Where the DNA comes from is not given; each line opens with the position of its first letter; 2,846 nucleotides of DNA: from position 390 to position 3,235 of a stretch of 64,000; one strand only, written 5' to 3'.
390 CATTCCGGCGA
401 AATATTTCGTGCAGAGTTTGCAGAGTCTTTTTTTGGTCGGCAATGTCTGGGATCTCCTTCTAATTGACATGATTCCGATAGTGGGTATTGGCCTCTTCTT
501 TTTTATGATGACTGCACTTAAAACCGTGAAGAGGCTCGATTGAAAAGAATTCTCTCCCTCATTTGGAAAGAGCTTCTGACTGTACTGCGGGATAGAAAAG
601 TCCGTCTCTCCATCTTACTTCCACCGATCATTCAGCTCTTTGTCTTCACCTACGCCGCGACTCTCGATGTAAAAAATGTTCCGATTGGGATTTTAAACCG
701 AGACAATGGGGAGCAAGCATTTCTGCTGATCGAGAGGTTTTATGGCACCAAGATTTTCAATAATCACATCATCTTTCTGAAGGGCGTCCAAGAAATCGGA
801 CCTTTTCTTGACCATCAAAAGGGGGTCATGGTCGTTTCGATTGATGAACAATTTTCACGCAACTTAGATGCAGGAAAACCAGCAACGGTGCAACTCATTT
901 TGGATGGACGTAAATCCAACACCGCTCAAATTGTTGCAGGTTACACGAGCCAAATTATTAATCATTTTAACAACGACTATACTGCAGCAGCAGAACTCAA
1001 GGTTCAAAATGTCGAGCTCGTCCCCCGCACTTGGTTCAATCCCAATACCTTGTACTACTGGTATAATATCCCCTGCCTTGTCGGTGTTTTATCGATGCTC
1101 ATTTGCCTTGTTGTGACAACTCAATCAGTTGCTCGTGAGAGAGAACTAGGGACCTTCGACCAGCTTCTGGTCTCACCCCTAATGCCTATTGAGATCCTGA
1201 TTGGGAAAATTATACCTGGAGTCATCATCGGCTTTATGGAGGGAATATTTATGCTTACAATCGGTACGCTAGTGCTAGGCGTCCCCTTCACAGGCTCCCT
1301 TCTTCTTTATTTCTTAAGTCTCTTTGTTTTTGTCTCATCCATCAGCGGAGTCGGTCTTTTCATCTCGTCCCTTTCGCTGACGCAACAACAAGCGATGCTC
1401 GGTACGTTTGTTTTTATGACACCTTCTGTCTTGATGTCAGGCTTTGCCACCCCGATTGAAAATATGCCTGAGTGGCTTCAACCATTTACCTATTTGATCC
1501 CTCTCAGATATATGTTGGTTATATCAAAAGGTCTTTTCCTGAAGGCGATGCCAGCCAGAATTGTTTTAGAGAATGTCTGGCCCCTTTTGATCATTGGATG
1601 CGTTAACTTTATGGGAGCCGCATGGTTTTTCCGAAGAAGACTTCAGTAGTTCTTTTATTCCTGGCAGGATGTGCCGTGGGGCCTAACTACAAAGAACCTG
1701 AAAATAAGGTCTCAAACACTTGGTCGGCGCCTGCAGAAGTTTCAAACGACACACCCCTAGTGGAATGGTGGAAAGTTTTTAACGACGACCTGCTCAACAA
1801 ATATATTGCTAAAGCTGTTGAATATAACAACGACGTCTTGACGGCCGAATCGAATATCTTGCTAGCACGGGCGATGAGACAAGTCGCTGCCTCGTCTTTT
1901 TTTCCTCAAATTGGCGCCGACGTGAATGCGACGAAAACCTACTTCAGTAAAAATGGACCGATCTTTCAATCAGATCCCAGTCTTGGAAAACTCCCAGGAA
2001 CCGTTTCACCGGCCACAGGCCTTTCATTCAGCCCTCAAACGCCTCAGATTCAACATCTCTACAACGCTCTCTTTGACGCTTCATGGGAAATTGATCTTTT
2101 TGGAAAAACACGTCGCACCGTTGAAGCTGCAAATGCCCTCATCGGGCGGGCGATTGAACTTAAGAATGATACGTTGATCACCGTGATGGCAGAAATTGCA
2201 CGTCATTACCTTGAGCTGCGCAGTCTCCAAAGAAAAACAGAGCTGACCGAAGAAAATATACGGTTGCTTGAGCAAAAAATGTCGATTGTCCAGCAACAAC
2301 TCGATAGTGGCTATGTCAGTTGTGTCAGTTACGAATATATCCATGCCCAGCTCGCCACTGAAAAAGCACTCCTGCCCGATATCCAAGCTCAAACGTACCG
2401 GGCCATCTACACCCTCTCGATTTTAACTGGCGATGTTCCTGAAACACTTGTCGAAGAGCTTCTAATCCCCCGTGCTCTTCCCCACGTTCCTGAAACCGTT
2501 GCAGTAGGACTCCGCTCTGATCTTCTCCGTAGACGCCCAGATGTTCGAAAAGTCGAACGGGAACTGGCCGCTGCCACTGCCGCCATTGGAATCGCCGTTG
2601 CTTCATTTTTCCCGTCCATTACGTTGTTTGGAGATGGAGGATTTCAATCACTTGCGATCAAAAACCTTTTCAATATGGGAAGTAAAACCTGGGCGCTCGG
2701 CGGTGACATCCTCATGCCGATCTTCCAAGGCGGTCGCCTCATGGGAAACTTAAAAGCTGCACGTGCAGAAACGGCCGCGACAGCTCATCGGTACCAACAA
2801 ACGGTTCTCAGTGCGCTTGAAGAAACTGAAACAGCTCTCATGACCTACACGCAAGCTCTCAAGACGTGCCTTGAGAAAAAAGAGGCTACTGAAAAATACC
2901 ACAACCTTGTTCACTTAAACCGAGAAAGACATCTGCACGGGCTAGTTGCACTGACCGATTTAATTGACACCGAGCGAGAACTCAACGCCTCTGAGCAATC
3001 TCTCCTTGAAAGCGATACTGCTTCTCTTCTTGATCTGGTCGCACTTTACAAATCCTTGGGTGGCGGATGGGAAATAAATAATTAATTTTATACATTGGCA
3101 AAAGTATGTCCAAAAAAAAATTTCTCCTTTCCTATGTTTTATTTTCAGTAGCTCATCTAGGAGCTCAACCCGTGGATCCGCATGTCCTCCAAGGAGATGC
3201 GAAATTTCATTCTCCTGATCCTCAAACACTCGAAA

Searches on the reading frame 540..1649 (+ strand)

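Call 83: search_protein_families(library=pfam, proteins=[window:540-1649:+], max_evalue=0.001)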
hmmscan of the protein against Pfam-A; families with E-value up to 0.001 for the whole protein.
window:540-1649:+ (369 aa): 4 families
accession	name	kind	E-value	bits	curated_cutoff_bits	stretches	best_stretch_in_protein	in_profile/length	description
PF12698.13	ABC2_membrane_3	-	1.7e-37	129.7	31.6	1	25-359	8-344/347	ABC-2 family transporter protein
PF01061.29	ABC2_membrane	-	2.8e-29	102.6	26.9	1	176-327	50-204/211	ABC-2 type transporter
PF12679.13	ABC2_membrane_2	-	1.6e-12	47.7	27.2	1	6-323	2-233/283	ABC-2 family transporter protein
PF12730.13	ABC2_membrane_4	-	2.6e-06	28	27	1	159-286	34-166/179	ABC-2 family transporter protein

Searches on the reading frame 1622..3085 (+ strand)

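Call 43: search_protein_families(library=ncbifam, proteins=[window:1622-3085:+], max_evalue=1e-10)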
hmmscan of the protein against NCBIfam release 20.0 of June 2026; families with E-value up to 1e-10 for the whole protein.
window:1622-3085:+ (487 aa): 8 families
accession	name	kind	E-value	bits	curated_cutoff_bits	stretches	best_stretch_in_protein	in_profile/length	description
TIGR01845.1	outer_NodT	subfamily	3.4e-98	329.4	210.05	1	10-482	3-460/460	efflux transporter outer membrane subunit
NF007347.1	PRK09837.1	subfamily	2.1e-45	155.5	598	1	145-483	123-459/461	Cu(I)/Ag(I) efflux RND transporter outer membrane protein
NF033143.1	efflux_OM_AdeK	equivalog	2e-42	145.6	900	1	52-486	58-465/480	multidrug efflux RND transporter AdeIJK outer membrane channel subunit AdeK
NF033142.1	efflux_OM_AdeC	exception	8.7e-35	120.2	975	1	147-482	127-461/465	multidrug efflux RND transporter AdeABC outer membrane channel subunit AdeC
NF007390.0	PRK09915.1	equivalog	1.4e-32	113.1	597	1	40-484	51-480/488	MdtP family multidrug efflux transporter outer membrane subunit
NF008524.1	PRK11459.1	equivalog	9.1e-29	100.6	650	1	10-445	15-438/478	multidrug resistance outer membrane protein MdtQ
TIGR01844.1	type_I_sec_TolC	subfamily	2.1e-27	96.2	225.15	1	160-479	84-397/414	TolC family outer membrane protein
NF047721.1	ToxDrgExpTdeA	equivalog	2.6e-22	79.3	550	1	148-482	121-452/455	toxin/drug exporter TdeA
